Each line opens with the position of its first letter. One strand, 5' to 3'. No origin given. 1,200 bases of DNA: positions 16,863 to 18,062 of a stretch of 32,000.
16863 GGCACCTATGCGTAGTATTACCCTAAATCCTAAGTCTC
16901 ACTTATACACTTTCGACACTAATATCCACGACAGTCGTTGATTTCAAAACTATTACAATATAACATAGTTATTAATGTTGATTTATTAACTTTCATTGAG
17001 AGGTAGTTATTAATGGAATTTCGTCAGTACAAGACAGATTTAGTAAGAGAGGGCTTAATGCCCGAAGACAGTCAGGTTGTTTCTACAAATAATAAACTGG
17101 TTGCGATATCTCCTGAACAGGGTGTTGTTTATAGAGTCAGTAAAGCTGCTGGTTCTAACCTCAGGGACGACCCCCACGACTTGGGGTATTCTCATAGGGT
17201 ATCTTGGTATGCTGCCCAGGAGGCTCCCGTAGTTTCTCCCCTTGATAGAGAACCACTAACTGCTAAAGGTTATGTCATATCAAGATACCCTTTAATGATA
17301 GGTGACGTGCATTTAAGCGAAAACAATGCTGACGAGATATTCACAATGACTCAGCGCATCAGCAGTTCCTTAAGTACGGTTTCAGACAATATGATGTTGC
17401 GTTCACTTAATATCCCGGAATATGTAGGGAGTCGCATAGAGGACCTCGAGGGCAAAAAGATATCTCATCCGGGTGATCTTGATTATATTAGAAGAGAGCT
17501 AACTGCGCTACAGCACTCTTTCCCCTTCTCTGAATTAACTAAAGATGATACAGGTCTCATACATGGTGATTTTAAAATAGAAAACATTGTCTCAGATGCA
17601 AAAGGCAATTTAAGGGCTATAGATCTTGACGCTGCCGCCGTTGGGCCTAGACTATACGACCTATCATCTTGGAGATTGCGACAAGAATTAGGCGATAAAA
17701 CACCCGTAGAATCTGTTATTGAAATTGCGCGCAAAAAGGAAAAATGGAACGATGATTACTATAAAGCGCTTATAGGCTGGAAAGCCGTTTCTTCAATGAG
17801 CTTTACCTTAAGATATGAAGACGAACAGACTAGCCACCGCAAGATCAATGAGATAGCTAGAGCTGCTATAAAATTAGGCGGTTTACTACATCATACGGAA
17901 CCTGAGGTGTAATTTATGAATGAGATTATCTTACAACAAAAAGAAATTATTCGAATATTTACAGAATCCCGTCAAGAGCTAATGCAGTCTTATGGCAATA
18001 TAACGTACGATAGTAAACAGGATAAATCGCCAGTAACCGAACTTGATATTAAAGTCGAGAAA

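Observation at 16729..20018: Low-GC 3.1 kb insertion at the 3' end of the ABC-2 permease gene, with a duplicated gene tail and a stranded terminator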

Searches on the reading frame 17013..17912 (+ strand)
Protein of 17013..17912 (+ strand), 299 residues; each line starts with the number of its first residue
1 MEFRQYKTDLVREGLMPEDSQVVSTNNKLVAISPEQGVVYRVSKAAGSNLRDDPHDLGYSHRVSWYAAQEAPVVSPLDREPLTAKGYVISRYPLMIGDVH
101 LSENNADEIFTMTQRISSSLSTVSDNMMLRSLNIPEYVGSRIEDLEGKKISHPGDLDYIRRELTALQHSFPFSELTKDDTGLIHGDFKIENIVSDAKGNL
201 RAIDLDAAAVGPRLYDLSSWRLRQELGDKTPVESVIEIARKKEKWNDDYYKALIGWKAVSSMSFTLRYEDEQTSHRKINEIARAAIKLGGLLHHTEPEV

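Call 6: search_protein_families(library=pfam, proteins=[window:17013-17912:+], max_evalue=0.01)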
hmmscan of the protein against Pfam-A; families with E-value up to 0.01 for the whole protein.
window:17013-17912:+ (299 aa): 1 family
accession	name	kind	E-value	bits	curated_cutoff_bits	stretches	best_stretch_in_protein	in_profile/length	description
PF01636.29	APH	-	4.7e-08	33.5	23.2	1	65-219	46-208/239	Phosphotransferase enzyme family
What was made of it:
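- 17013..17912 (+): APH/choline-kinase-fold small-molecule kinase gene, 299 aa. Pfam APH at 33.5 bits (call 6).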

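Call 21: search_protein_families(library=ncbifam, proteins=[window:17013-17912:+], max_evalue=0.01)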
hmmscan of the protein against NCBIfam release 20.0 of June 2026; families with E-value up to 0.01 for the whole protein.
window:17013-17912:+ (299 aa): 4 families
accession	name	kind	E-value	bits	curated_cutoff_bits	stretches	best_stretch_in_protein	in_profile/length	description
TIGR02172.1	Fb_sc_TIGR02172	paralog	0.0005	20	228.2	1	174-240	147-212/226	TIGR02172 family protein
NF041256.1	GntI_guanitoxin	equivalog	0.00084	18.7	357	1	137-228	130-221/282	guanitoxin biosynthesis pre-guanitoxin N-oxide kinase GntI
NF046102.1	CellCycRegCcrZ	equivalog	0.0012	18.3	400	1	155-218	130-191/260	cell cycle regulator CcrZ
TIGR02906.1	spore_CotS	subfamily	0.0027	16.7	172.7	1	174-219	182-226/314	CotS family spore coat protein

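Call 22: search_protein_families(library=padloc, proteins=[window:17013-17912:+], max_evalue=0.01)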
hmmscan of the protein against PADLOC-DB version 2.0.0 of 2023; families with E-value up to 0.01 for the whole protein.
window:17013-17912:+ (299 aa): 0 families

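Call 23: search_protein_families(library=phrogs, proteins=[window:17013-17912:+], max_evalue=0.01)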
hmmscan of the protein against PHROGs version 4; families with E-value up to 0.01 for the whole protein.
window:17013-17912:+ (299 aa): 0 families

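Call 24: find_homologous_proteins(query=window:17013-17912:+, max_evalue=0.001)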
Query window:17013-17912:+ (299 aa): 24 proteins with E <= 0.001 among 2143 candidates.
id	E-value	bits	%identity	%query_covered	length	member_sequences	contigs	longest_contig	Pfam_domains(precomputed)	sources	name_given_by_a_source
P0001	2.3e-192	656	99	100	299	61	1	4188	PF01636.30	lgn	-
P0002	2.0e-102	360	57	98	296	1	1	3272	PF01636.30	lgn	-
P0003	2.6e-89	317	51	97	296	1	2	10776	PF01636.30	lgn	-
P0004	5.0e-88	313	51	94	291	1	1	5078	PF01636.30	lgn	-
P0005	2.9e-86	307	52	94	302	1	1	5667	PF01636.30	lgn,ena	-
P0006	7.5e-86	306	49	98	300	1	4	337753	PF01636.30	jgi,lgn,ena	-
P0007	5.1e-85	303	48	94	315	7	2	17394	PF01636.30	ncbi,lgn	-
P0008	6.4e-85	303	48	97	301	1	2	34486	PF01636.30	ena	-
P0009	4.2e-84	300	48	94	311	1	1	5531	PF01636.30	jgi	jgi:hypothetical protein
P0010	2.0e-83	298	49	94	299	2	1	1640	PF01636.30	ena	-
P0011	1.8e-82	295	48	94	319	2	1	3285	PF01636.30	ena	-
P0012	4.8e-82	294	49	94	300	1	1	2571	PF01636.30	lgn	-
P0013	8.1e-82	293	49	94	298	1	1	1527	PF01636.30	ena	-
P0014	1.2e-81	292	47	97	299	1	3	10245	PF01636.30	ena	-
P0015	8.6e-81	290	47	97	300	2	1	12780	PF01636.30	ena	-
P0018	3.9e-77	278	47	95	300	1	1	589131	PF01636.30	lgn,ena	-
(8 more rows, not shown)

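Call 25: find_encoding_contigs(protein=P0006, flank=8000, max_places=3)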
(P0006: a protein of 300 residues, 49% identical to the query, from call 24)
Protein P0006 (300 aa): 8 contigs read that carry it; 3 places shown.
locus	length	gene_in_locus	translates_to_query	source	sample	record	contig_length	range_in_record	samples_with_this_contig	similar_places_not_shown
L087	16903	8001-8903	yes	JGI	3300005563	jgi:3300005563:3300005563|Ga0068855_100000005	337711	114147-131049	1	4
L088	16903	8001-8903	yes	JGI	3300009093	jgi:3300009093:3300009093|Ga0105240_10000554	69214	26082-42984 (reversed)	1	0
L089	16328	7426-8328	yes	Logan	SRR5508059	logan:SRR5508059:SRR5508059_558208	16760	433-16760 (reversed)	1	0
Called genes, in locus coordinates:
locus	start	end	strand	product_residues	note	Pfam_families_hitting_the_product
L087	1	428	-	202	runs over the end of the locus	-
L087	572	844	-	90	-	-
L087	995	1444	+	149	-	-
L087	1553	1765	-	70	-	-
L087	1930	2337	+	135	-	PF02075:RuvC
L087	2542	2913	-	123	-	-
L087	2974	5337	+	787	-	PF00912:Transgly, PF00905:Transpeptidase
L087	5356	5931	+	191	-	PF01330:RuvA_N, PF14520:HHH_5, PF07499:RuvA_C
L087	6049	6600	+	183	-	PF00702:Hydrolase, PF13419:HAD_2, PF13242:Hydrolase_like (weak)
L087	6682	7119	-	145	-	-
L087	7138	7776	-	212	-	PF01467:CTP_transf_like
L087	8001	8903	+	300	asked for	PF01636:APH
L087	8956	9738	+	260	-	PF00459:Inositol_P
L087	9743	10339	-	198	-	-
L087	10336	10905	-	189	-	-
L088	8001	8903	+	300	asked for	PF01636:APH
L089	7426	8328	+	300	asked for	PF01636:APH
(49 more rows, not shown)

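Call 26: find_encoding_contigs(protein=P0018, flank=8000, max_places=2)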
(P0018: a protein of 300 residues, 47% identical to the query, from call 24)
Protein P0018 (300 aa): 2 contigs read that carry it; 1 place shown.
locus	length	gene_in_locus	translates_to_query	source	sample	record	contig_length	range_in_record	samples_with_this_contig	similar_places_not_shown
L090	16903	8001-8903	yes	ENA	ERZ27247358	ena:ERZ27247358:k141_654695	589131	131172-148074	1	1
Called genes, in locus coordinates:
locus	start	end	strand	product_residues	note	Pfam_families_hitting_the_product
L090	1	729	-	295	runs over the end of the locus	PF00696:AA_kinase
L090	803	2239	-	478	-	PF13520:AA_permease_2, PF00324:AA_permease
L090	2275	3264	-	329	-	PF02729:OTCace_N, PF00185:OTCace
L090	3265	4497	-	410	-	PF02274:ADI, PF19420:DDAH_eukar (weak)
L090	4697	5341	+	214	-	PF05368:NmrA (weak), PF13460:NAD_binding_10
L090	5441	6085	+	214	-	PF00300:His_Phos_1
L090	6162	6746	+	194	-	PF03575:Peptidase_S51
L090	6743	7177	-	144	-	-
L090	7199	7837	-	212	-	PF01467:CTP_transf_like (weak)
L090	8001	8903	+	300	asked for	PF01636:APH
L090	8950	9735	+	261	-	PF00459:Inositol_P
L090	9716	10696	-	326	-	PF20990:DUF2207_C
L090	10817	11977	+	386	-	PF01180:DHO_dh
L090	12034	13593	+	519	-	PF20154:LNT_N, PF00795:CN_hydrolase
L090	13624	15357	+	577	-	PF09972:DUF2207, PF20990:DUF2207_C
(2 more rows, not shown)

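Call 27: find_encoding_contigs(protein=P0003, flank=8000, max_places=2)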
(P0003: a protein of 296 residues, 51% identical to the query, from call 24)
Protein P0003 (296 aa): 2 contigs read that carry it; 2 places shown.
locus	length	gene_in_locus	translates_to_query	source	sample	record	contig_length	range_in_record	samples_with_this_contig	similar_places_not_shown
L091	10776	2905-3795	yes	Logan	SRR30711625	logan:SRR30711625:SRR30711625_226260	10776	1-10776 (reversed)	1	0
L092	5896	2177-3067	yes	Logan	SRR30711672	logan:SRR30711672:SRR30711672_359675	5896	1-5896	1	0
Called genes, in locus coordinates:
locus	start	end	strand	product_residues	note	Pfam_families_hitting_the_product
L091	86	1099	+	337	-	PF18723:HMUDK_hel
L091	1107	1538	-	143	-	-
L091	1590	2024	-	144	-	-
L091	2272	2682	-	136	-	-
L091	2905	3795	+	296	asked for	PF01636:APH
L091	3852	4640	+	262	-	PF00459:Inositol_P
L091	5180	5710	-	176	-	-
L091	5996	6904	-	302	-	PF00903:Glyoxalase (faint), PF06983:3-dmu-9_3-mt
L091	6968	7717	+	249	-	PF12146:Hydrolase_4 (faint)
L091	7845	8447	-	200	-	PF00702:Hydrolase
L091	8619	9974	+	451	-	PF01453:B_lectin (faint)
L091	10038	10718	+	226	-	PF01928:CYTH (faint)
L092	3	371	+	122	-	?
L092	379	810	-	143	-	-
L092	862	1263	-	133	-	-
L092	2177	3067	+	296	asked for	PF01636:APH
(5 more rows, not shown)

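Call 28: find_encoding_contigs(protein=P0002, flank=8000, max_places=3)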
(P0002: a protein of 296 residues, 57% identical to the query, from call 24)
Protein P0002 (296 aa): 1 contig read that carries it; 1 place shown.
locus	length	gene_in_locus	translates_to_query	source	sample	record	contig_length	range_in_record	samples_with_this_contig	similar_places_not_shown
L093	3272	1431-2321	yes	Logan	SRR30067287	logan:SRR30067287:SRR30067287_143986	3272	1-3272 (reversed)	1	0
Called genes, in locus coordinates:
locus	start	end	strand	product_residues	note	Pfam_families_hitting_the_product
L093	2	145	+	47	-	?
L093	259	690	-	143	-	-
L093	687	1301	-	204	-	PF01467:CTP_transf_like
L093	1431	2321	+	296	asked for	PF01636:APH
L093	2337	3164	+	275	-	PF00459:Inositol_P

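Call 29: find_encoding_contigs(protein=P0007, flank=8000, max_places=3)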
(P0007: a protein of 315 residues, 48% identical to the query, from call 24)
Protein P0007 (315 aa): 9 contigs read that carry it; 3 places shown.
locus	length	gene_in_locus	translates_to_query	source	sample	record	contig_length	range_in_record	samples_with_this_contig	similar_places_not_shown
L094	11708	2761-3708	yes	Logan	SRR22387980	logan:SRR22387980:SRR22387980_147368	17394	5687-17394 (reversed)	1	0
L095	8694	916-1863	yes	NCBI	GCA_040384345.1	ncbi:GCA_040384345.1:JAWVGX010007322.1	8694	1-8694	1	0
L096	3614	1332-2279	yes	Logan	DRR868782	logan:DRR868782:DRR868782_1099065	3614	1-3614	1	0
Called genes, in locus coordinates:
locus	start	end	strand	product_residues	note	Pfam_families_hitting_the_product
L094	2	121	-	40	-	?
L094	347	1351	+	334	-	PF01145:Band_7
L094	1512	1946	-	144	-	-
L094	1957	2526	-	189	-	PF01467:CTP_transf_like (weak)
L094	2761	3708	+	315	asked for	PF01636:APH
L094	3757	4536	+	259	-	PF00459:Inositol_P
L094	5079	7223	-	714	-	PF04851:ResIII (weak), PF00270:DEAD, PF00271:Helicase_C, PF19306:WHD_Lhr (faint)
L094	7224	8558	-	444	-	PF10923:BrxC_BrxD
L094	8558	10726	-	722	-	PF05154:TM2, PF15615:TerB_C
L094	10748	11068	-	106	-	-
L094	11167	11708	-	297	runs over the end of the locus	PF20505:DUF6731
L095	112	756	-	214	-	PF01467:CTP_transf_like (weak)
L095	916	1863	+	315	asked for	PF01636:APH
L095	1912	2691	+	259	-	PF00459:Inositol_P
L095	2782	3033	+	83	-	-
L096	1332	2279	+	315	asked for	PF01636:APH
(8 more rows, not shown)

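Call 30: find_encoding_contigs(protein=P0008, flank=8000, max_places=2)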
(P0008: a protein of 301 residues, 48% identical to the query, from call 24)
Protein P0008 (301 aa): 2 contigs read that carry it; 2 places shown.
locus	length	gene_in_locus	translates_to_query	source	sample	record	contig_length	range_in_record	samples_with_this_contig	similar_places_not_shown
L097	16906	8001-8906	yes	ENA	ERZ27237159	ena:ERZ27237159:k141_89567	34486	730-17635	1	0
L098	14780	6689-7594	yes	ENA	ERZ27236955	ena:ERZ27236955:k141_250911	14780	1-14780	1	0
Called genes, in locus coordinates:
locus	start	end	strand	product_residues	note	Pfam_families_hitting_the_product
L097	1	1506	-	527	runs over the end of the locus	-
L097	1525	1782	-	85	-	-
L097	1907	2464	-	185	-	PF01066:CDP-OH_P_transf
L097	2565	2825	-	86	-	PF00581:Rhodanese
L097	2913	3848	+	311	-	PF01266:DAO (faint), PF07992:Pyr_redox_2, PF13738:Pyr_redox_3, PF00070:Pyr_redox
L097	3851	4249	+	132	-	PF01475:FUR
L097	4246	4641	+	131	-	PF00581:Rhodanese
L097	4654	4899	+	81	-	PF00462:Glutaredoxin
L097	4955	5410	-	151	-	-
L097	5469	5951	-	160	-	-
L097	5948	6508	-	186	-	PF04542:Sigma70_r2, PF08281:Sigma70_r4_2, PF04545:Sigma70_r4 (weak)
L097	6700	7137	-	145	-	-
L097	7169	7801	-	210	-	PF01467:CTP_transf_like (weak)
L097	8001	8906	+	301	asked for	PF01636:APH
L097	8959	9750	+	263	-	PF00459:Inositol_P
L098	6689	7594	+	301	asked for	PF01636:APH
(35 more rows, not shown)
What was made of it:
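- The cassette is circularly permuted relative to the module in all six more distant contexts examined (calls 25-30). The gene order is circularly permuted relative to the module in more distant lineages (calls 25-30).
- Tried and rejected: Circular permutation of the module (calls 25-30) as proof of a circular intermediate.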

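Call 37: search_solved_structures(query=window:17013-17912:+, max_evalue=0.1)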
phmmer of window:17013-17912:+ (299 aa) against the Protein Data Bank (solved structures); distinct sequences matched with E-value up to 0.1: 0.

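Call 57: predict_structure(alignment_id=A2)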
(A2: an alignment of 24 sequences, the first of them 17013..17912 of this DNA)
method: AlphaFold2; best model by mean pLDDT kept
length: 299 residues; sequences in the alignment: 24
mean_pLDDT: 91.1   pTM: 0.88
mean pLDDT of the five models: 91.1, 90.9, 90.1, 89.9, 89.8
residues with pLDDT >= 90: 235; 70-90: 45; 50-70: 16; < 50: 3
segments of 3 or more residues with pLDDT < 50: none
pLDDT, mean of each block of 10 residues (from residue 1): 73 92 87 96 73 79 98 98 92 94 94 97 97 94 88 92 96 92 94 95 95 95 93 94 89 97 94 94 97 65
secondary structure, 60 per line:
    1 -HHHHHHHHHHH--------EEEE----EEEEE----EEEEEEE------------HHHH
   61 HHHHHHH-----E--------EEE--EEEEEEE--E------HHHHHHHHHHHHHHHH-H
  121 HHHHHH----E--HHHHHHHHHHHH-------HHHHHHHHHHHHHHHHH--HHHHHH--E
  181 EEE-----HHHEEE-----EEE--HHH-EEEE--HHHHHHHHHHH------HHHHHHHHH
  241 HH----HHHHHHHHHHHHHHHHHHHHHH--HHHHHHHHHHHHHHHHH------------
elements in order: H2-12 E21-24 E29-33 E38-44 H57-67 E82-84 E87-93 H103-118 H120-126 H134-145 H153-169 H172-177 E180-183 E192-194 E200-202 E209-212 H215-225 H232-242 H247-268 H271-287
